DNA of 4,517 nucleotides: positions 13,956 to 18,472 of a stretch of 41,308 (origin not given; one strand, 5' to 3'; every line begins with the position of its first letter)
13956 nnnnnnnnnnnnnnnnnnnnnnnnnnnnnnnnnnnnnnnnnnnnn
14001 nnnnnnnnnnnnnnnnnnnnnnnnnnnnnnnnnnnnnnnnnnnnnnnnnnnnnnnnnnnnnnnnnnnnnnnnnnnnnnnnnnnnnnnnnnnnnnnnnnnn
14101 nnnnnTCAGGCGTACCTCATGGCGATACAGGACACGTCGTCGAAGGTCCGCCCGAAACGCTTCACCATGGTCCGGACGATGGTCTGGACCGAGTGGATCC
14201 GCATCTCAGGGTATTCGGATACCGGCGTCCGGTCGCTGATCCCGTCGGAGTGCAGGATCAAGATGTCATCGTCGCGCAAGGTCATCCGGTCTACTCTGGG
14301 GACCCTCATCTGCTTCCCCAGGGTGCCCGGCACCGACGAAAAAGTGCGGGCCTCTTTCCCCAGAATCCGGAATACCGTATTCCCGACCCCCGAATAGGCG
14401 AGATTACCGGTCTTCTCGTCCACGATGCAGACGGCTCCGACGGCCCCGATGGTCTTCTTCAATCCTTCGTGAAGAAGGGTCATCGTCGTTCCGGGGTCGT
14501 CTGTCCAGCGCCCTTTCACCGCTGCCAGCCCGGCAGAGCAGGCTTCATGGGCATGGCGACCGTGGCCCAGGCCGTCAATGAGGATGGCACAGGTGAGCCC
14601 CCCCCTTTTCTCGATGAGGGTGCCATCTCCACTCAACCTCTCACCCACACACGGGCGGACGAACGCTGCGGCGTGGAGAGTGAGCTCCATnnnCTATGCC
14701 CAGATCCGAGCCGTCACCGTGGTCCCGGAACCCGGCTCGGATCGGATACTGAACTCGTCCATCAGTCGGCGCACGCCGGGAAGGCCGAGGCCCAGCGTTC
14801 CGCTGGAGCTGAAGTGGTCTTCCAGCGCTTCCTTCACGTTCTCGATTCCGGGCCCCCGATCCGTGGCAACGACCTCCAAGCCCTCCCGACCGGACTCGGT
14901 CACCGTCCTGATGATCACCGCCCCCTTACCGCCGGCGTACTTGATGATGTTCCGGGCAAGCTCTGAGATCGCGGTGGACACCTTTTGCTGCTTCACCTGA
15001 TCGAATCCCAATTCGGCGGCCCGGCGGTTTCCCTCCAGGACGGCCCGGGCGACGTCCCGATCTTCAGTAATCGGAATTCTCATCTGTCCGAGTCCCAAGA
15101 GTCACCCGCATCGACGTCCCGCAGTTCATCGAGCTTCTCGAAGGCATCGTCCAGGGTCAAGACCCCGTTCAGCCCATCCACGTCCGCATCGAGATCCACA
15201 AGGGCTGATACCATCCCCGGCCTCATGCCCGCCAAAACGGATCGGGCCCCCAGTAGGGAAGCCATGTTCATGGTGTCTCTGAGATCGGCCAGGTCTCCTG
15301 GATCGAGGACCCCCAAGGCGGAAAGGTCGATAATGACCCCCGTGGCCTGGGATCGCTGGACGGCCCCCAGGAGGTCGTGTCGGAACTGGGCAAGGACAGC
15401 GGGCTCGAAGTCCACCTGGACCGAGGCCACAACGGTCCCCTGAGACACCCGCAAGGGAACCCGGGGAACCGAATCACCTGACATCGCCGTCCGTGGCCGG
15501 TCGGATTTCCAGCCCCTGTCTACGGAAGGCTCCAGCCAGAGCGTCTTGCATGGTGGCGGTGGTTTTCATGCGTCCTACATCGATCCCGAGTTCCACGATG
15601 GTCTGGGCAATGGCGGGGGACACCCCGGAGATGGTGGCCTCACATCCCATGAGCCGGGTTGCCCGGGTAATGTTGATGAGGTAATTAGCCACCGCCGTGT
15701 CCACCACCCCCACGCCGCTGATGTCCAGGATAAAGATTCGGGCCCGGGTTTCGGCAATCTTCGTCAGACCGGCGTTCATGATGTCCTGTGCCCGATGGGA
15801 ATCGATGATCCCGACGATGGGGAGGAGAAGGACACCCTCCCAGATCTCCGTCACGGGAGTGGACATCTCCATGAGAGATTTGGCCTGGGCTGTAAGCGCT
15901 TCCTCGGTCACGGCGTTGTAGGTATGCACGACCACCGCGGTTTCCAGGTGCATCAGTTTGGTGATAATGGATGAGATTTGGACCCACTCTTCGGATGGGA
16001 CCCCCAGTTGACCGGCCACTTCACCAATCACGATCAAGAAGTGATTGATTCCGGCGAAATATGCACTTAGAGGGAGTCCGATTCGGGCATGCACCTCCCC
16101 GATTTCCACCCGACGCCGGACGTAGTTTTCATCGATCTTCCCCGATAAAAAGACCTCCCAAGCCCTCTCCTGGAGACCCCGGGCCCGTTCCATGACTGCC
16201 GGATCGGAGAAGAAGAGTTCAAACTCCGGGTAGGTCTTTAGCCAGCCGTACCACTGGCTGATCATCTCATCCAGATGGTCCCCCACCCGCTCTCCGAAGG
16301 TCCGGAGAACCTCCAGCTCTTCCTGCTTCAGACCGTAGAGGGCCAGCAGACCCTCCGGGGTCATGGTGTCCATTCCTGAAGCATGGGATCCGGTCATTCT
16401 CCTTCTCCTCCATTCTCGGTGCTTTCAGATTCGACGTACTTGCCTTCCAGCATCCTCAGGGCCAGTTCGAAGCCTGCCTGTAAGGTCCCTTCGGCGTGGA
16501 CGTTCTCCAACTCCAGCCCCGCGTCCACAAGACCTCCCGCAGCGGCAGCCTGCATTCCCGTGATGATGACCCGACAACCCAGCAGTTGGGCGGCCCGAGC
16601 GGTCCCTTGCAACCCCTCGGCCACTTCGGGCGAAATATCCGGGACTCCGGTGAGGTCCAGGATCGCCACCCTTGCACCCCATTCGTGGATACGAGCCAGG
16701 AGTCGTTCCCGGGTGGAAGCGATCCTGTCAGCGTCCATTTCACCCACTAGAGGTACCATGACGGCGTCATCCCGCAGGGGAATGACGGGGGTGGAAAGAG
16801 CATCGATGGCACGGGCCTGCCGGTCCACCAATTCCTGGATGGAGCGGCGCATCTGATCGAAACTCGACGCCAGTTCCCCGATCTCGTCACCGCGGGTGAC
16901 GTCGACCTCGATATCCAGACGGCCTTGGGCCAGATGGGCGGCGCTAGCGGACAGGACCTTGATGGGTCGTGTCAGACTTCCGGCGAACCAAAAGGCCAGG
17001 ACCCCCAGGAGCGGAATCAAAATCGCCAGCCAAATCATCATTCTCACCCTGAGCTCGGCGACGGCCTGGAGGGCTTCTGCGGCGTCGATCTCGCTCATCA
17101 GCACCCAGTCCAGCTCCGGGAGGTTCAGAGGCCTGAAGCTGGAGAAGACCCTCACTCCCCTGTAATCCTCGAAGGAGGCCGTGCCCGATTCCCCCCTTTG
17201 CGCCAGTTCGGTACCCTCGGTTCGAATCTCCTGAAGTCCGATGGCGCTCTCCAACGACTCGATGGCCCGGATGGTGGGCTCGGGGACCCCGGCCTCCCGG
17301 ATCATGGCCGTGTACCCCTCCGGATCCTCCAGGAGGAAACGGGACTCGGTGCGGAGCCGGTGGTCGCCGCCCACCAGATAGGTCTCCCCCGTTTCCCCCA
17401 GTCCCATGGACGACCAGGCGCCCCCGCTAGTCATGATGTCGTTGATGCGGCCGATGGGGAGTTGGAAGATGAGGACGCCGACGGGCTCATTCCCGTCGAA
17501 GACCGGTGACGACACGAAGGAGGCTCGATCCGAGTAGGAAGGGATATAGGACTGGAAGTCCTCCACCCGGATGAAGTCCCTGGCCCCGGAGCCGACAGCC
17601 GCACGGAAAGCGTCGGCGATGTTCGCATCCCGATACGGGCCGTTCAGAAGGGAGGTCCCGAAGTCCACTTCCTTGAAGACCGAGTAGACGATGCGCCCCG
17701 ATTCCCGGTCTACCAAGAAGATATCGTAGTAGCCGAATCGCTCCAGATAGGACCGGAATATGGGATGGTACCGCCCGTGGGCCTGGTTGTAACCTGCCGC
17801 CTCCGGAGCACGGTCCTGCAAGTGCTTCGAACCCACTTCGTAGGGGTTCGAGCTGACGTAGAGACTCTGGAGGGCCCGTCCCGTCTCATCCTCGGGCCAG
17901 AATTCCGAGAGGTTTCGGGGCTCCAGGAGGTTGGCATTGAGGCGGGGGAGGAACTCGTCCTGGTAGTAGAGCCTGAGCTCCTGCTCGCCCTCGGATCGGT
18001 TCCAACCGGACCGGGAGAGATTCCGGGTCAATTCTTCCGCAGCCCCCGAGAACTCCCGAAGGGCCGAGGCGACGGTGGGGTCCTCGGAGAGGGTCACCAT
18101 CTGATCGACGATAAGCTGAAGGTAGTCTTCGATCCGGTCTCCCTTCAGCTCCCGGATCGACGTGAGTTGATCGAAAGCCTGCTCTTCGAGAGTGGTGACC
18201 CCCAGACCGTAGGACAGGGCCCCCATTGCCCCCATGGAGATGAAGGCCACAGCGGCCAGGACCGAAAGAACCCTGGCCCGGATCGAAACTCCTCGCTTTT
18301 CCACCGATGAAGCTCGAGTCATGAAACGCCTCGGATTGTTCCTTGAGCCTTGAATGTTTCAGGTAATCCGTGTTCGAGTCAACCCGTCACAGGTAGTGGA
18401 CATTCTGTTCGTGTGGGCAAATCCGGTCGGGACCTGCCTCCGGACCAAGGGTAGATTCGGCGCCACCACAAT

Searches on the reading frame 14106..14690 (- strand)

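Call 22: search_protein_families(library=pfam, proteins=[window:14106-14690:-], max_evalue=0.001)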
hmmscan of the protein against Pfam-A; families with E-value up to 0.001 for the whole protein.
window:14106-14690:- (194 aa): 1 family
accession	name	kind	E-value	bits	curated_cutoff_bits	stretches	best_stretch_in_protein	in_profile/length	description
PF07228.17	SpoIIE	-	4.4e-07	30.5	25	1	31-193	3-191/192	Stage II sporulation protein E (SpoIIE)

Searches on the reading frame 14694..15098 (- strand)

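Call 61: search_protein_families(library=pfam, proteins=[window:14694-15098:-], max_evalue=0.01)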
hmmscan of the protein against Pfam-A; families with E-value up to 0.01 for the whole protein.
window:14694-15098:- (134 aa): 2 families
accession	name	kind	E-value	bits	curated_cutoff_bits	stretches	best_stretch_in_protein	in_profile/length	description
PF13581.12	HATPase_c_2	-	5.7e-15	55.9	27.4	1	17-131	11-126/127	Histidine kinase-like ATPase domain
PF02518.31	HATPase_c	-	2.7e-13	50.8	26.4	1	37-132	3-107/111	Histidine kinase-, DNA gyrase B-, and HSP90-like ATPase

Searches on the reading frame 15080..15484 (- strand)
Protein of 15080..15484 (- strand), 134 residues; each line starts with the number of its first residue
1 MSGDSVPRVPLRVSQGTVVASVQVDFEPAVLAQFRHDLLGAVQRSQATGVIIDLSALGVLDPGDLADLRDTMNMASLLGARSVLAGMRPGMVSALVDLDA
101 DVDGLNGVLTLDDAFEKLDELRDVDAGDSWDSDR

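Call 61: search_protein_families(library=pfam, proteins=[window:15080-15484:-], max_evalue=0.01)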
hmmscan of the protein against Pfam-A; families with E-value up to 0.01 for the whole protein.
window:15080-15484:- (134 aa): 1 family
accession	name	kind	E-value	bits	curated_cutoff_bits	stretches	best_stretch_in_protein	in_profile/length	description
PF01740.26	STAS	-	0.002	18.3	22.6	1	12-95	5-88/106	STAS domain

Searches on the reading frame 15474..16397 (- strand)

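Call 22: search_protein_families(library=pfam, proteins=[window:15474-16397:-], max_evalue=0.001)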
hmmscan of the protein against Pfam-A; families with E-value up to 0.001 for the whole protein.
window:15474-16397:- (307 aa): 3 families
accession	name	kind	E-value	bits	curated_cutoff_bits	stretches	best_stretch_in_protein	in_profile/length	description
PF11563.14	Protoglobin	-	7e-26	91.5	25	1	17-163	8-155/158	Protoglobin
PF01740.26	STAS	-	3.2e-13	49.8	22.6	1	181-284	2-104/106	STAS domain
PF13466.11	STAS_2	-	0.00018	22.1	29.2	1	195-273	4-80/80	STAS domain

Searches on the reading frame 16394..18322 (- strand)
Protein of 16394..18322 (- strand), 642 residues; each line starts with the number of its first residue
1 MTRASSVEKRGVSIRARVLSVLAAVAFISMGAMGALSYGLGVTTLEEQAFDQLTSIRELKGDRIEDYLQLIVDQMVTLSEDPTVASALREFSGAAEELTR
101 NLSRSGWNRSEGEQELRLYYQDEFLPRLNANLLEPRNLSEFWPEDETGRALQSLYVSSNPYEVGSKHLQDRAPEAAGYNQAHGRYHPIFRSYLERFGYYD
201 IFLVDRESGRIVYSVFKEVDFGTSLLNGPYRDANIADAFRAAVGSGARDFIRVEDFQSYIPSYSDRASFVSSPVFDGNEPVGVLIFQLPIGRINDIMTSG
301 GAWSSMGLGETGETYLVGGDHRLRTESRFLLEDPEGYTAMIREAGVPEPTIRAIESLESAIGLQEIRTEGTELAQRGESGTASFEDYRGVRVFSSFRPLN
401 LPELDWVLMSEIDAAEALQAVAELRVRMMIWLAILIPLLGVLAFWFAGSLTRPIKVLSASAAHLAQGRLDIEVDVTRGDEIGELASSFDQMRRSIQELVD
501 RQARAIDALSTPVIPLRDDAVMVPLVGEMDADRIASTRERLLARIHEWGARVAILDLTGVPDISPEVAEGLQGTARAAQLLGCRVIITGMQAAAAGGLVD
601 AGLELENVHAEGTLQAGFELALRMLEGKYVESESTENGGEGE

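Call 22: search_protein_families(library=pfam, proteins=[window:16394-18322:-], max_evalue=0.001)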
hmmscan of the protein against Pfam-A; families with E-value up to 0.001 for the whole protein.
window:16394-18322:- (642 aa): 3 families
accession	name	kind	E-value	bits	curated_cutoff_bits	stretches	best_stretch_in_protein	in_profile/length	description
PF00672.30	HAMP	-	1.6e-15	57.6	25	1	445-497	1-53/53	HAMP domain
PF02743.24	dCache_1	-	1.3e-12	48.2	45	1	196-408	66-237/240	Cache domain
PF01740.26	STAS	-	9.7e-09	35.4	22.6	1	513-604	3-94/106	STAS domain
